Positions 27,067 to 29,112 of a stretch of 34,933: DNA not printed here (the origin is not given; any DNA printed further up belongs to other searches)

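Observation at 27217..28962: The PASTA receptor in the pknB position is a predicted pseudokinase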

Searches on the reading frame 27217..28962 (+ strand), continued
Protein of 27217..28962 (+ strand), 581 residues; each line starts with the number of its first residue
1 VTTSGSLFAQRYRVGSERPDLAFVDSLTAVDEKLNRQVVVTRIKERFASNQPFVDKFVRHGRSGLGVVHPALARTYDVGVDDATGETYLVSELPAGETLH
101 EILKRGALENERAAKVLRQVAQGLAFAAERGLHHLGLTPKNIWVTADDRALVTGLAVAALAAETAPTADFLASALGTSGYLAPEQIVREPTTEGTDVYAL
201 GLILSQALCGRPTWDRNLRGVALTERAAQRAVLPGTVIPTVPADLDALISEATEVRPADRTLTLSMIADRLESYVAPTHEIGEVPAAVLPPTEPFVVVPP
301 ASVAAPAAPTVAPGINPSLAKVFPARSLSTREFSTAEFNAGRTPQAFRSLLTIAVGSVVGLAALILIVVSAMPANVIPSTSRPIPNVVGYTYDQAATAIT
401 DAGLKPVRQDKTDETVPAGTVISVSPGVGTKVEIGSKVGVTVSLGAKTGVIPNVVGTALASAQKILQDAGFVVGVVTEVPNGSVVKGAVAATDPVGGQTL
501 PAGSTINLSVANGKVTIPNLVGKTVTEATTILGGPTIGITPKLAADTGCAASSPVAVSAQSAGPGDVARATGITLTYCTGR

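Call 7: find_homologous_proteins(query=window:27217-28962:+, max_evalue=1e-20)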
Query window:27217-28962:+ (581 aa): 401 proteins with E <= 1e-20 among 8000 candidates; the best 120 are listed.
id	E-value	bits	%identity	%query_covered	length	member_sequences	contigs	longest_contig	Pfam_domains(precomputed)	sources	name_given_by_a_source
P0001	0.0e+0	1152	93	100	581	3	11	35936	PF07714.24,PF00069.32,PF03793.25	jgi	jgi:serine/threonine protein kinase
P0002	2.1e-276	936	77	100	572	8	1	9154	PF07714.24,PF00069.32,PF03793.25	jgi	jgi:serine/threonine protein kinase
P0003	6.5e-209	713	60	100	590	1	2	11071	PF07714.24,PF00069.32,PF03793.25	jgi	jgi:serine/threonine-protein kinase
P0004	3.1e-207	708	60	100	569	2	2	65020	PF07714.24,PF00069.32,PF03793.25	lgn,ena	-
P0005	3.2e-203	695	59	100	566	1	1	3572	PF07714.24,PF00069.32,PF03793.25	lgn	-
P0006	8.5e-203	693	60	100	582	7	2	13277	PF07714.24,PF00069.32,PF03793.25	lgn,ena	-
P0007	2.4e-201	689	57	100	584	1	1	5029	PF07714.24,PF00069.32,PF03793.25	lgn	-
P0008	1.7e-199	682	58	100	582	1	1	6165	PF07714.24,PF00069.32,PF03793.25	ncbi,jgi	ncbi:MAG: Stk1 family Ser/Thr kinase [Actinomycetota bacterium]|jgi:serine/threonine-protein kinase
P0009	2.4e-198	679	57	100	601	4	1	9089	PF07714.24,PF00069.32,PF03793.25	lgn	-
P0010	6.5e-195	667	58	100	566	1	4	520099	PF07714.24,PF00069.32,PF03793.25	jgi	jgi:beta-lactam-binding protein with PASTA domain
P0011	3.3e-194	665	57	100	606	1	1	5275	PF07714.24,PF00069.32,PF03793.25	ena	-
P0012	2.7e-193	662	57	100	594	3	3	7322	PF07714.24,PF00069.32,PF03793.25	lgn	-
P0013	2.9e-165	569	51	100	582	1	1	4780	PF07714.24,PF00069.32,PF03793.25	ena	-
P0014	5.5e-164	565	51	99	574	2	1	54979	PF07714.24,PF00069.32,PF03793.25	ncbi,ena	-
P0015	1.9e-162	560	50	99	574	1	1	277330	PF07714.24,PF00069.32,PF03793.25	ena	-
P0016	1.4e-147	511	54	85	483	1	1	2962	PF07714.24,PF00069.32,PF03793.25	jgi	jgi:serine/threonine-protein kinase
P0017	3.9e-137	477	46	100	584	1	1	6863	PF07714.24,PF00069.32,PF03793.25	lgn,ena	-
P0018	2.7e-130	454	47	99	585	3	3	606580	PF07714.24,PF00069.32,PF03793.25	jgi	-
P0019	5.0e-124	433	42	100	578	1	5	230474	PF07714.24,PF00069.32,PF03793.25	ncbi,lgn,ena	-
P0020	1.6e-56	211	30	99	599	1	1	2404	PF07714.24,PF00069.32,PF03793.25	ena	-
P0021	1.8e-54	204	30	45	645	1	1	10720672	PF07714.24,PF00069.32,PF03109.23,PF03793.25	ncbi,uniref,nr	ncbi:Stk1 family PASTA domain-containing Ser/Thr kinase [Streptomyces sp. NBC_01361]|uniref:Stk1 fam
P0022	1.9e-54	204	30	45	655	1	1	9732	PF07714.24,PF00069.32,PF03109.23,PF03793.25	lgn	-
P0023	3.1e-54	203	39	26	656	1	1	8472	PF07714.24,PF00069.32,PF03109.23,PF03793.25,PF01636.30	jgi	jgi:eukaryotic-like serine/threonine-protein kinase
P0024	1.1e-49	188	32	41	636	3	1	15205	PF07714.24,PF00069.32,PF03109.23,PF03793.25,PF14531.13,PF01636.30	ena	-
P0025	1.6e-49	187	28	99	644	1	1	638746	PF07714.24,PF00069.32,PF03109.23,PF03793.25,PF01636.30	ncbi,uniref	ncbi:Stk1 family PASTA domain-containing Ser/Thr kinase [Streptomyces sp. NPDC088350]|uniref:Stk1 fa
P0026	1.7e-49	187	28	99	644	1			PF07714.24,PF00069.32,PF03109.23,PF03793.25,PF01636.30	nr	nr:Stk1 family PASTA domain-containing Ser/Thr kinase [Streptomyces sp. NBC_00886]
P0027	4.4e-49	186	34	34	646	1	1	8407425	PF07714.24,PF00069.32,PF03109.23,PF03793.25,PF01636.30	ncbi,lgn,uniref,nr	ncbi:Stk1 family PASTA domain-containing Ser/Thr kinase [Streptomyces sp. SCL15-4]|uniref:Stk1 famil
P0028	3.7e-48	183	34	39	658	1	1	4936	PF07714.24,PF00069.32,PF03793.25,PF01636.30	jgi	jgi:beta-lactam-binding protein with PASTA domain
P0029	4.6e-48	183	34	34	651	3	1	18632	PF07714.24,PF00069.32,PF03109.23,PF03793.25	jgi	jgi:beta-lactam-binding protein with PASTA domain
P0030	7.1e-48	182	30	34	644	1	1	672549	PF07714.24,PF00069.32,PF03109.23,PF03793.25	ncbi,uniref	ncbi:Stk1 family PASTA domain-containing Ser/Thr kinase [Streptomyces sp. NPDC014889]|uniref:Stk1 fa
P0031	1.1e-47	181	28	97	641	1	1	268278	PF07714.24,PF00069.32,PF03109.23,PF03793.25,PF01636.30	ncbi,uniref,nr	ncbi:Stk1 family PASTA domain-containing Ser/Thr kinase [Streptomyces sp. P17]|uniref:Stk1 family PA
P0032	1.1e-47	181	28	97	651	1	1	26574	PF07714.24,PF00069.32,PF03109.23,PF03793.25,PF01636.30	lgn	-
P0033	1.4e-47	181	41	27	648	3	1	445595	PF07714.24,PF00069.32,PF03109.23,PF03793.25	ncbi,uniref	ncbi:Stk1 family PASTA domain-containing Ser/Thr kinase [Streptomyces sp. NPDC058067]|uniref:Stk1 fa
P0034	1.8e-47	181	31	42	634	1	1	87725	PF07714.24,PF00069.32,PF03109.23,PF03793.25,PF14531.13,PF01636.30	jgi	-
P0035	2.6e-47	180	33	44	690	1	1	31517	PF07714.24,PF00069.32,PF03109.23,PF03793.25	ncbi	-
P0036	1.1e-46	178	30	45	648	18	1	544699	PF07714.24,PF00069.32,PF03109.23,PF03793.25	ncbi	ncbi:Stk1 family PASTA domain-containing Ser/Thr kinase [Streptomyces sp. NPDC055134]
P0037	1.1e-46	178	35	31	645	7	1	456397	PF07714.24,PF00069.32,PF03109.23,PF03793.25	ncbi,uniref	ncbi:Stk1 family PASTA domain-containing Ser/Thr kinase [Streptomyces sp. NPDC048527]|uniref:Stk1 fa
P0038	1.2e-46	178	35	26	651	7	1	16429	PF07714.24,PF00069.32,PF03109.23,PF03793.25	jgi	jgi:serine/threonine-protein kinase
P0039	1.7e-46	177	28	99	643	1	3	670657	PF07714.24,PF00069.32,PF03109.23,PF03793.25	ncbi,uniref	ncbi:Stk1 family PASTA domain-containing Ser/Thr kinase [Streptomyces sp. NPDC020362]|uniref:Stk1 fa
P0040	1.8e-46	177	27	99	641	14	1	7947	PF07714.24,PF00069.32,PF03109.23,PF03793.25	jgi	jgi:eukaryotic-like serine/threonine-protein kinase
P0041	1.9e-46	177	28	91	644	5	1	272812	PF07714.24,PF00069.32,PF03109.23,PF03793.25,PF01636.30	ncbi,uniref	ncbi:Stk1 family PASTA domain-containing Ser/Thr kinase [Streptomyces sp. NPDC006372]|uniref:Stk1 fa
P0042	1.9e-46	177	29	44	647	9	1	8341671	PF07714.24,PF00069.32,PF03109.23,PF03793.25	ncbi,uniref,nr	ncbi:Stk1 family PASTA domain-containing Ser/Thr kinase [Streptomyces sp. SUK 48]|uniref:Stk1 family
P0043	2.3e-46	177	28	99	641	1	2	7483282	PF07714.24,PF00069.32,PF03109.23,PF03793.25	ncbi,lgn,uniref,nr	ncbi:Stk1 family PASTA domain-containing Ser/Thr kinase [Streptomyces chromofuscus]|uniref:non-speci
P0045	4.6e-46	176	37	34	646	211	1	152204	PF07714.24,PF00069.32,PF03109.23,PF03793.25,PF01636.30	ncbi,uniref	ncbi:Stk1 family PASTA domain-containing Ser/Thr kinase [Streptomyces albidoflavus]|uniref:Stk1 fami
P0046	5.2e-46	176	37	34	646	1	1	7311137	PF07714.24,PF00069.32,PF03109.23,PF03793.25,PF01636.30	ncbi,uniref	ncbi:Stk1 family PASTA domain-containing Ser/Thr kinase [Streptomyces sp. GF20]|uniref:Stk1 family P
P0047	5.9e-46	176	36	33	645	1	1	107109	PF07714.24,PF00069.32,PF03109.23,PF03793.25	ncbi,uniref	ncbi:Stk1 family PASTA domain-containing Ser/Thr kinase [Streptomyces sp. NPDC046727]|uniref:Stk1 fa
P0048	7.8e-46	175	35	33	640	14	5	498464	PF07714.24,PF00069.32,PF03109.23,PF03793.25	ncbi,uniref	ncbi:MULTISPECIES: Stk1 family PASTA domain-containing Ser/Thr kinase [unclassified Streptomyces]|un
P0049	8.5e-46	175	37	34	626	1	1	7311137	PF07714.24,PF00069.32,PF03109.23,PF03793.25,PF01636.30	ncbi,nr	ncbi:Stk1 family PASTA domain-containing Ser/Thr kinase [Streptomyces sp. GF20]|nr:Stk1 family PASTA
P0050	8.7e-46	175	29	99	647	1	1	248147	PF07714.24,PF00069.32,PF03109.23,PF03793.25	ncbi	ncbi:Stk1 family PASTA domain-containing Ser/Thr kinase [Streptomyces sp. NPDC001135]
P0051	9.6e-46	175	29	43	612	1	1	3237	PF07714.24,PF00069.32,PF03109.23,PF03793.25,PF01636.30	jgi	jgi:eukaryotic-like serine/threonine-protein kinase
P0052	9.7e-46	175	36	34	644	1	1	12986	PF07714.24,PF00069.32,PF03109.23,PF03793.25,PF01636.30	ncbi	ncbi:Stk1 family PASTA domain-containing Ser/Thr kinase [Streptomyces albidoflavus]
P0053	1.0e-45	175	36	34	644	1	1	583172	PF07714.24,PF00069.32,PF03109.23,PF03793.25,PF01636.30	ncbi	ncbi:Stk1 family PASTA domain-containing Ser/Thr kinase [Streptomyces albidoflavus]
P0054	1.1e-45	175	36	38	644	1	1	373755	PF07714.24,PF00069.32,PF03109.23,PF03793.25,PF01636.30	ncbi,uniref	ncbi:Stk1 family PASTA domain-containing Ser/Thr kinase [Streptomyces albidoflavus]|uniref:Stk1 fami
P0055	1.1e-45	175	36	34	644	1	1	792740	PF07714.24,PF00069.32,PF03109.23,PF03793.25,PF01636.30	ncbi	ncbi:Stk1 family PASTA domain-containing Ser/Thr kinase [Streptomyces albidoflavus]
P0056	1.2e-45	175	27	99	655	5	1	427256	PF07714.24,PF00069.32,PF03109.23,PF03793.25,PF01636.30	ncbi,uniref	ncbi:Stk1 family PASTA domain-containing Ser/Thr kinase [Streptomyces sp. NPDC052721]|uniref:Stk1 fa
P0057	1.3e-45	175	36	34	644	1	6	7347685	PF07714.24,PF00069.32,PF03109.23,PF03793.25,PF01636.30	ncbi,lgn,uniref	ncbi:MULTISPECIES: Stk1 family PASTA domain-containing Ser/Thr kinase [Streptomyces]|uniref:Stk1 fam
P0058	1.3e-45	175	36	34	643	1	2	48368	PF07714.24,PF00069.32,PF03109.23,PF03793.25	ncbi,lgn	ncbi:Stk1 family PASTA domain-containing Ser/Thr kinase [Streptomyces albidoflavus]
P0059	1.3e-45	175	36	34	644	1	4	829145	PF07714.24,PF00069.32,PF03109.23,PF03793.25,PF01636.30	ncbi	ncbi:Stk1 family PASTA domain-containing Ser/Thr kinase [Streptomyces albidoflavus]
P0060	1.3e-45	174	36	34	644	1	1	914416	PF07714.24,PF00069.32,PF03109.23,PF03793.25,PF01636.30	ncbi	ncbi:Stk1 family PASTA domain-containing Ser/Thr kinase [Streptomyces albidoflavus]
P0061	1.4e-45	174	29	99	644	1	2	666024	PF07714.24,PF00069.32,PF03109.23,PF03793.25,PF01636.30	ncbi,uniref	ncbi:Stk1 family PASTA domain-containing Ser/Thr kinase [Streptomyces sp. NPDC052040]|uniref:Stk1 fa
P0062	1.4e-45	174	36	38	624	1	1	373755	PF07714.24,PF00069.32,PF03109.23,PF03793.25,PF01636.30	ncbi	ncbi:Stk1 family PASTA domain-containing Ser/Thr kinase [Streptomyces albidoflavus]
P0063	1.4e-45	174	36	34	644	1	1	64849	PF07714.24,PF00069.32,PF03109.23,PF03793.25,PF01636.30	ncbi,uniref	ncbi:Stk1 family PASTA domain-containing Ser/Thr kinase [Streptomyces albidoflavus]|uniref:Stk1 fami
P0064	1.4e-45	174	36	34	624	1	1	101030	PF07714.24,PF00069.32,PF03109.23,PF03793.25,PF01636.30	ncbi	ncbi:Stk1 family PASTA domain-containing Ser/Thr kinase [Streptomyces albidoflavus]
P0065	1.4e-45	174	36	34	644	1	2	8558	PF07714.24,PF00069.32,PF03109.23,PF03793.25,PF01636.30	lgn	-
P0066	1.5e-45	174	36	34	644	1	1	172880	PF07714.24,PF00069.32,PF03109.23,PF03793.25,PF01636.30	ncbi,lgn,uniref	ncbi:Stk1 family PASTA domain-containing Ser/Thr kinase [Streptomyces albidoflavus]|uniref:Stk1 fami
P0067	1.6e-45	174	36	34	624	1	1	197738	PF07714.24,PF00069.32,PF03109.23,PF03793.25,PF01636.30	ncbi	ncbi:Stk1 family PASTA domain-containing Ser/Thr kinase [Streptomyces albidoflavus]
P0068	1.7e-45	174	36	34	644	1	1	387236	PF07714.24,PF00069.32,PF03109.23,PF03793.25,PF01636.30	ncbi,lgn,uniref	ncbi:Stk1 family PASTA domain-containing Ser/Thr kinase [Streptomyces albidoflavus]|uniref:Stk1 fami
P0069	1.8e-45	174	36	34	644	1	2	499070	PF07714.24,PF00069.32,PF03109.23,PF03793.25,PF01636.30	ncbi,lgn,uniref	ncbi:Stk1 family PASTA domain-containing Ser/Thr kinase [Streptomyces sp. LaPpAH-202]|uniref:Stk1 fa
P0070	1.8e-45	174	36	34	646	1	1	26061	PF07714.24,PF00069.32,PF03109.23,PF03793.25,PF01636.30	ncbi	ncbi:Stk1 family PASTA domain-containing Ser/Thr kinase [Streptomyces albidoflavus]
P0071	1.9e-45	174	36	34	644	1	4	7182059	PF07714.24,PF00069.32,PF03109.23,PF03793.25,PF01636.30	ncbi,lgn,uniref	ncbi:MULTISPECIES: Stk1 family PASTA domain-containing Ser/Thr kinase [Streptomyces]|uniref:Stk1 fam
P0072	1.9e-45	174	33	34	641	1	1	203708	PF07714.24,PF00069.32,PF03109.23,PF03793.25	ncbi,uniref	ncbi:Stk1 family PASTA domain-containing Ser/Thr kinase [Streptomyces sp. NPDC048514]|uniref:Stk1 fa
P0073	1.9e-45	174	36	34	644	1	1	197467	PF07714.24,PF00069.32,PF03109.23,PF03793.25,PF01636.30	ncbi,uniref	ncbi:Stk1 family PASTA domain-containing Ser/Thr kinase [Streptomyces albidoflavus]|uniref:Stk1 fami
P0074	2.0e-45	174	28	99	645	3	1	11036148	PF07714.24,PF00069.32,PF03109.23,PF03793.25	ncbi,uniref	ncbi:Stk1 family PASTA domain-containing Ser/Thr kinase [Streptomyces sp. CG1]|uniref:Stk1 family PA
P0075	2.0e-45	174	36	34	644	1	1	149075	PF07714.24,PF00069.32,PF03109.23,PF03793.25,PF01636.30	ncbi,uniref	ncbi:Stk1 family PASTA domain-containing Ser/Thr kinase [Streptomyces albidoflavus]|uniref:Stk1 fami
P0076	2.1e-45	174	36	34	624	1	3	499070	PF07714.24,PF00069.32,PF03109.23,PF03793.25,PF01636.30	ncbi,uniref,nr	ncbi:Stk1 family PASTA domain-containing Ser/Thr kinase [Streptomyces sp. SID8370]|uniref:Stk1 famil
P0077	2.1e-45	174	36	34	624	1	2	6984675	PF07714.24,PF00069.32,PF03109.23,PF03793.25,PF01636.30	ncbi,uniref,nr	ncbi:Stk1 family PASTA domain-containing Ser/Thr kinase [Streptomyces sp. A10(2020)]|uniref:Stk1 fam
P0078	2.2e-45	174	36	34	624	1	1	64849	PF07714.24,PF00069.32,PF03109.23,PF03793.25,PF01636.30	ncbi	ncbi:Stk1 family PASTA domain-containing Ser/Thr kinase [Streptomyces albidoflavus]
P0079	2.2e-45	174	36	34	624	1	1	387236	PF07714.24,PF00069.32,PF03109.23,PF03793.25,PF01636.30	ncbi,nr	ncbi:serine/threonine protein kinase [Streptomyces albidoflavus]|nr:Stk1 family PASTA domain-contain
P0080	2.4e-45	174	27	99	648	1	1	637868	PF07714.24,PF00069.32,PF03109.23,PF03793.25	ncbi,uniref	ncbi:Stk1 family PASTA domain-containing Ser/Thr kinase [Streptomyces sp. NPDC001292]|uniref:Stk1 fa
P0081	2.4e-45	174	29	99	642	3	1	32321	PF07714.24,PF00069.32,PF03109.23,PF03793.25,PF01636.30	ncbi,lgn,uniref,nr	ncbi:Stk1 family PASTA domain-containing Ser/Thr kinase [Streptomyces sp. YC504]|uniref:non-specific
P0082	2.4e-45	174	36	34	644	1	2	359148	PF07714.24,PF00069.32,PF03109.23,PF03793.25,PF01636.30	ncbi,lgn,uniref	ncbi:Stk1 family PASTA domain-containing Ser/Thr kinase [Streptomyces albidoflavus]|uniref:Stk1 fami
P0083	2.4e-45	174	36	34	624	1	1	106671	PF07714.24,PF00069.32,PF03109.23,PF03793.25,PF01636.30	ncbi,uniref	ncbi:Stk1 family PASTA domain-containing Ser/Thr kinase [Streptomyces sp. YIM 103828]|uniref:Stk1 fa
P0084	2.5e-45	174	36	34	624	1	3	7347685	PF07714.24,PF00069.32,PF03109.23,PF03793.25,PF01636.30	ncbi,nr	ncbi:Stk1 family PASTA domain-containing Ser/Thr kinase [Streptomyces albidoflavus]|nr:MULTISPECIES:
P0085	2.5e-45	174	36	34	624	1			PF07714.24,PF00069.32,PF03109.23,PF03793.25,PF01636.30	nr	nr:Stk1 family PASTA domain-containing Ser/Thr kinase [Streptomyces albidoflavus]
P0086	2.7e-45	174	30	45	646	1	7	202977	PF07714.24,PF00069.32,PF03109.23,PF03793.25,PF01636.30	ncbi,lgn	-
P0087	2.9e-45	173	29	99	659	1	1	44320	PF07714.24,PF00069.32,PF03109.23,PF03793.25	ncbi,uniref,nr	ncbi:Stk1 family PASTA domain-containing Ser/Thr kinase [Streptomyces beihaiensis]|uniref:non-specif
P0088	2.9e-45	173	36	34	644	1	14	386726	PF07714.24,PF00069.32,PF03109.23,PF03793.25,PF01636.30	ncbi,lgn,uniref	ncbi:Stk1 family PASTA domain-containing Ser/Thr kinase [Streptomyces albidoflavus]|uniref:Stk1 fami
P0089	3.0e-45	173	36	34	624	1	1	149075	PF07714.24,PF00069.32,PF03109.23,PF03793.25,PF01636.30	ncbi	ncbi:Stk1 family PASTA domain-containing Ser/Thr kinase [Streptomyces albidoflavus]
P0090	3.3e-45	173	30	45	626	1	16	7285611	PF07714.24,PF00069.32,PF03109.23,PF03793.25,PF01636.30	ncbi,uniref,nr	ncbi:Stk1 family PASTA domain-containing Ser/Thr kinase [Streptomyces albidoflavus]|uniref:Stk1 fami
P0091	3.3e-45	173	36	34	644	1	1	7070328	PF07714.24,PF00069.32,PF03109.23,PF03793.25,PF01636.30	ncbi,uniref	ncbi:Stk1 family PASTA domain-containing Ser/Thr kinase [Streptomyces sampsonii]|uniref:Stk1 family 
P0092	3.3e-45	173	36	34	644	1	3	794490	PF07714.24,PF00069.32,PF03109.23,PF03793.25,PF01636.30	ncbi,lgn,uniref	ncbi:Stk1 family PASTA domain-containing Ser/Thr kinase [Streptomyces albidoflavus]|uniref:Stk1 fami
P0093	3.5e-45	173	36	34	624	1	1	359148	PF07714.24,PF00069.32,PF03109.23,PF03793.25,PF01636.30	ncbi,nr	ncbi:serine/threonine protein kinase [Streptomyces albidoflavus]|nr:Stk1 family PASTA domain-contain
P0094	3.5e-45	173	30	45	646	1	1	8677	PF07714.24,PF00069.32,PF03109.23,PF03793.25,PF01636.30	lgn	-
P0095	3.7e-45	173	36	34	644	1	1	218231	PF07714.24,PF00069.32,PF03109.23,PF03793.25,PF01636.30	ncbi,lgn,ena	ncbi:Stk1 family PASTA domain-containing Ser/Thr kinase [Streptomyces albidoflavus]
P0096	4.0e-45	173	31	41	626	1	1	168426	PF07714.24,PF00069.32,PF03109.23,PF03793.25,PF01636.30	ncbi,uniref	ncbi:Stk1 family PASTA domain-containing Ser/Thr kinase [Streptomyces albidoflavus]|uniref:Stk1 fami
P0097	4.3e-45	173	30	45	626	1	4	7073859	PF07714.24,PF00069.32,PF03109.23,PF03793.25,PF01636.30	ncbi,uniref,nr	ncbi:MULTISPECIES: Stk1 family PASTA domain-containing Ser/Thr kinase [Streptomyces]|uniref:non-spec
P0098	4.5e-45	173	35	34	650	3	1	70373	PF07714.24,PF00069.32,PF03109.23,PF03793.25,PF01636.30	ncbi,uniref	ncbi:Stk1 family PASTA domain-containing Ser/Thr kinase [Streptomyces sp. NPDC058372]|uniref:Stk1 fa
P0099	4.5e-45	173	36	34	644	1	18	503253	PF07714.24,PF00069.32,PF03109.23,PF03793.25,PF01636.30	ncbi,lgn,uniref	ncbi:Stk1 family PASTA domain-containing Ser/Thr kinase [Streptomyces albidoflavus]|uniref:Stk1 fami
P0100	4.8e-45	173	36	34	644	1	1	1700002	PF07714.24,PF00069.32,PF03109.23,PF03793.25,PF01636.30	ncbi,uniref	ncbi:Stk1 family PASTA domain-containing Ser/Thr kinase [Streptomyces sp. 021-3]|uniref:Stk1 family 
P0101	4.9e-45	173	29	99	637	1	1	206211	PF07714.24,PF00069.32,PF03109.23,PF03793.25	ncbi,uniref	ncbi:Stk1 family PASTA domain-containing Ser/Thr kinase [Streptomyces sp. NPDC001851]|uniref:Stk1 fa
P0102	5.8e-45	172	36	34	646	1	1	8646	PF07714.24,PF00069.32,PF03109.23,PF03793.25,PF01636.30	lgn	-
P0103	6.3e-45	172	36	34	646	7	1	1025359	PF07714.24,PF00069.32,PF03109.23,PF03793.25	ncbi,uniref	ncbi:Stk1 family PASTA domain-containing Ser/Thr kinase [Streptomyces griseoluteus]|uniref:Stk1 fami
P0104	6.4e-45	172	36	34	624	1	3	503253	PF07714.24,PF00069.32,PF03109.23,PF03793.25,PF01636.30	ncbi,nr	ncbi:Stk1 family PASTA domain-containing Ser/Thr kinase [Streptomyces albidoflavus]|nr:Stk1 family P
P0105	8.2e-45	172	28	99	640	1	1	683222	PF07714.24,PF00069.32,PF03109.23,PF03793.25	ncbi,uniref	ncbi:Stk1 family PASTA domain-containing Ser/Thr kinase [Streptomyces sp. NPDC048277]|uniref:Stk1 fa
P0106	8.7e-45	172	36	34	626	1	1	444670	PF07714.24,PF00069.32,PF03109.23,PF03793.25,PF01636.30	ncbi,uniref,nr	ncbi:Stk1 family PASTA domain-containing Ser/Thr kinase [Streptomyces sp. AJ-1]|uniref:Stk1 family P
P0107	9.3e-45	172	27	99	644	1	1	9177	PF07714.24,PF00069.32,PF03109.23,PF03793.25,PF01636.30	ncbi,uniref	ncbi:Stk1 family PASTA domain-containing Ser/Thr kinase [Streptomyces sp. NPDC002130]|uniref:Stk1 fa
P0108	9.3e-45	172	36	34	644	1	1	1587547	PF07714.24,PF00069.32,PF03109.23,PF03793.25,PF01636.30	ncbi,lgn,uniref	ncbi:Stk1 family PASTA domain-containing Ser/Thr kinase [Streptomyces albidoflavus]|uniref:Stk1 fami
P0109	1.0e-44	172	30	46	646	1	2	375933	PF07714.24,PF00069.32,PF03109.23,PF03793.25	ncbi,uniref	ncbi:Stk1 family PASTA domain-containing Ser/Thr kinase [Streptomyces massasporeus]|uniref:Stk1 fami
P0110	1.1e-44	172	27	92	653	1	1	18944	PF07714.24,PF00069.32,PF03109.23,PF03793.25,PF01636.30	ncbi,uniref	ncbi:Stk1 family PASTA domain-containing Ser/Thr kinase [Streptomyces sp. NPDC096040]|uniref:Stk1 fa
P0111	1.3e-44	171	28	99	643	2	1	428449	PF07714.24,PF00069.32,PF03109.23,PF03793.25,PF01636.30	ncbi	ncbi:Stk1 family PASTA domain-containing Ser/Thr kinase [Streptomyces sp. NPDC001606]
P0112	1.4e-44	171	34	34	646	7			PF07714.24,PF00069.32,PF03109.23,PF03793.25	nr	nr:Stk1 family PASTA domain-containing Ser/Thr kinase [Streptomyces sp. Xyl84]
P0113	1.5e-44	171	28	99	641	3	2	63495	PF07714.24,PF00069.32,PF03109.23,PF03793.25,PF01636.30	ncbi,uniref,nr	ncbi:Stk1 family PASTA domain-containing Ser/Thr kinase [Streptomyces sp. SID486]|uniref:Stk1 family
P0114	1.6e-44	171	32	33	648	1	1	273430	PF07714.24,PF00069.32,PF03109.23,PF03793.25,PF01636.30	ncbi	ncbi:Stk1 family PASTA domain-containing Ser/Thr kinase [Streptomyces sp. NPDC002520]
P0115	2.0e-44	171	30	35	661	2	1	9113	PF07714.24,PF00069.32,PF03109.23,PF03793.25,PF01636.30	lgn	-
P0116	2.3e-44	170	36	34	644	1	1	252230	PF07714.24,PF00069.32,PF03109.23,PF03793.25,PF01636.30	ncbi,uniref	ncbi:Stk1 family PASTA domain-containing Ser/Thr kinase [Streptomyces albidoflavus]|uniref:Stk1 fami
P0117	2.3e-44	170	28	99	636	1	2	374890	PF07714.24,PF00069.32,PF03109.23,PF03793.25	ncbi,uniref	ncbi:Stk1 family PASTA domain-containing Ser/Thr kinase [Streptomyces sp. NPDC004327]|uniref:Stk1 fa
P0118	2.6e-44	170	36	34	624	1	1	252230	PF07714.24,PF00069.32,PF03109.23,PF03793.25,PF01636.30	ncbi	ncbi:Stk1 family PASTA domain-containing Ser/Thr kinase [Streptomyces albidoflavus]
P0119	2.8e-44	170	36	34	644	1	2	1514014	PF07714.24,PF00069.32,PF03109.23,PF03793.25,PF01636.30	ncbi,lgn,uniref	ncbi:Stk1 family PASTA domain-containing Ser/Thr kinase [Streptomyces albidoflavus]|uniref:Stk1 fami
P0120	3.0e-44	170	32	33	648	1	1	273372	PF07714.24,PF00069.32,PF03109.23,PF03793.25,PF01636.30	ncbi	ncbi:Stk1 family PASTA domain-containing Ser/Thr kinase [Streptomyces sp. NPDC002523]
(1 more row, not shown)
